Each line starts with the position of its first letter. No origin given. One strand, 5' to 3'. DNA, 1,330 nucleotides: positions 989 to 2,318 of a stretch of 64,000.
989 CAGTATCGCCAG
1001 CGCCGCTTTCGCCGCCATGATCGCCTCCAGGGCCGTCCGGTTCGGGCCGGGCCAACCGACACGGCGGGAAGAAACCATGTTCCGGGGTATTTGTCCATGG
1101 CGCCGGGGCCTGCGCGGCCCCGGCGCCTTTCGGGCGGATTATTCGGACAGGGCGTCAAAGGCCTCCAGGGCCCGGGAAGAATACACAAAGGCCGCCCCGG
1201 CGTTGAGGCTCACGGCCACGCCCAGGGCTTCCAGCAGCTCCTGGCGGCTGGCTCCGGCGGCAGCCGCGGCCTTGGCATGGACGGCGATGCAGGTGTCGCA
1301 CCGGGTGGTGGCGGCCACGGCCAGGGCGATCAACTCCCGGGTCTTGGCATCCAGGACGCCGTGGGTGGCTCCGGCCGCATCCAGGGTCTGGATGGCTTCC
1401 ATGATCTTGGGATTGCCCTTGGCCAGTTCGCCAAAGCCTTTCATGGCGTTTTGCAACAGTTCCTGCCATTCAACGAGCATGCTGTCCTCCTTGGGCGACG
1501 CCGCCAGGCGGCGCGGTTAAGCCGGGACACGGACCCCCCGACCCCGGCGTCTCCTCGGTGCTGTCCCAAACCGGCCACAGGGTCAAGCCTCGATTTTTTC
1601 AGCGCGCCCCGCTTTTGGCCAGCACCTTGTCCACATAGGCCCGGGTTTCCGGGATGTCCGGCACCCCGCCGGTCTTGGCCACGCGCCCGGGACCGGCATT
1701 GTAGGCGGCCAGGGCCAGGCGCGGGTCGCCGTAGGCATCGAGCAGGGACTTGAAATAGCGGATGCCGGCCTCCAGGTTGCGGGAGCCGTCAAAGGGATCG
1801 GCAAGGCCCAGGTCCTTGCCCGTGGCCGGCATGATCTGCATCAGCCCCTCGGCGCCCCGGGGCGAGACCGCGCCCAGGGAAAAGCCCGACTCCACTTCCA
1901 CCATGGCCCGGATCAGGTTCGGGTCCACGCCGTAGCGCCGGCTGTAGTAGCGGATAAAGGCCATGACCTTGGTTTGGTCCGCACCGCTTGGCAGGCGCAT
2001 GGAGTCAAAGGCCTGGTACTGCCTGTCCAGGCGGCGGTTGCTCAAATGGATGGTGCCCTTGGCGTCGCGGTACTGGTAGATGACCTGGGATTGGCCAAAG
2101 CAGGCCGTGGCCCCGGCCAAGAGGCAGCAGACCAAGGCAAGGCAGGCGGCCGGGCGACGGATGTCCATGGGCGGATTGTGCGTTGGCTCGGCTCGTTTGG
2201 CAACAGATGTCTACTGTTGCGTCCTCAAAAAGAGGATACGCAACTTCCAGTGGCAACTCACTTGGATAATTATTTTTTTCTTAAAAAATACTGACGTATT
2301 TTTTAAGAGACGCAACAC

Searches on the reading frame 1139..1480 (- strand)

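Call 3: search_protein_families(library=pfam, proteins=[window:1139-1480:-], max_evalue=1)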
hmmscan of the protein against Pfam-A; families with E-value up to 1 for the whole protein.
window:1139-1480:- (113 aa): 4 families
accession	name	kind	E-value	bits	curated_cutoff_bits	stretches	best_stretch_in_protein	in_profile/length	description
PF02627.25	CMD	-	1.3e-20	73.6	23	1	24-106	1-83/84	Carboxymuconolactone decarboxylase family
PF00962.28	A_deaminase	-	0.007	15.9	27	1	20-103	198-283/330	Adenosine deaminase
PF00665.32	rve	-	0.13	12.9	32.6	1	40-78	27-65/102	Integrase core domain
PF02126.24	PTE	-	0.19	11.6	22.4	1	34-91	128-184/298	Phosphotriesterase family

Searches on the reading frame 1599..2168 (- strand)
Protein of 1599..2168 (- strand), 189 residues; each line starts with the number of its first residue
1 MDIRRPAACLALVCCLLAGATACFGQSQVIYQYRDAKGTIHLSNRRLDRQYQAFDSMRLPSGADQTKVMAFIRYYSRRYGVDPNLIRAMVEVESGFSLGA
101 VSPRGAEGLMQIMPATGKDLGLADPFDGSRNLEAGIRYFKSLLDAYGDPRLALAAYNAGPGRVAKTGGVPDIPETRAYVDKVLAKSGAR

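Call 3: search_protein_families(library=pfam, proteins=[window:1599-2168:-], max_evalue=1)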
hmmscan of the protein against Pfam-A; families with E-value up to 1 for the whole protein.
window:1599-2168:- (189 aa): 4 families
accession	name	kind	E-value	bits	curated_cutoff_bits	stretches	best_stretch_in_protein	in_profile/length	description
PF01464.25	SLT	-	5.5e-25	87.6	21.3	1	72-168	3-106/117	Transglycosylase SLT domain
PF13511.11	DUF4124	-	0.00089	19.9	22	1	26-56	10-42/56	Domain of unknown function (DUF4124)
PF13406.11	SLT_2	-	0.015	14.9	24.3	1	71-96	76-101/292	Transglycosylase SLT domain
PF22483.2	Mu-transpos_C_2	-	0.17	12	27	1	71-93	21-43/73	Mu transposase, C-terminal domain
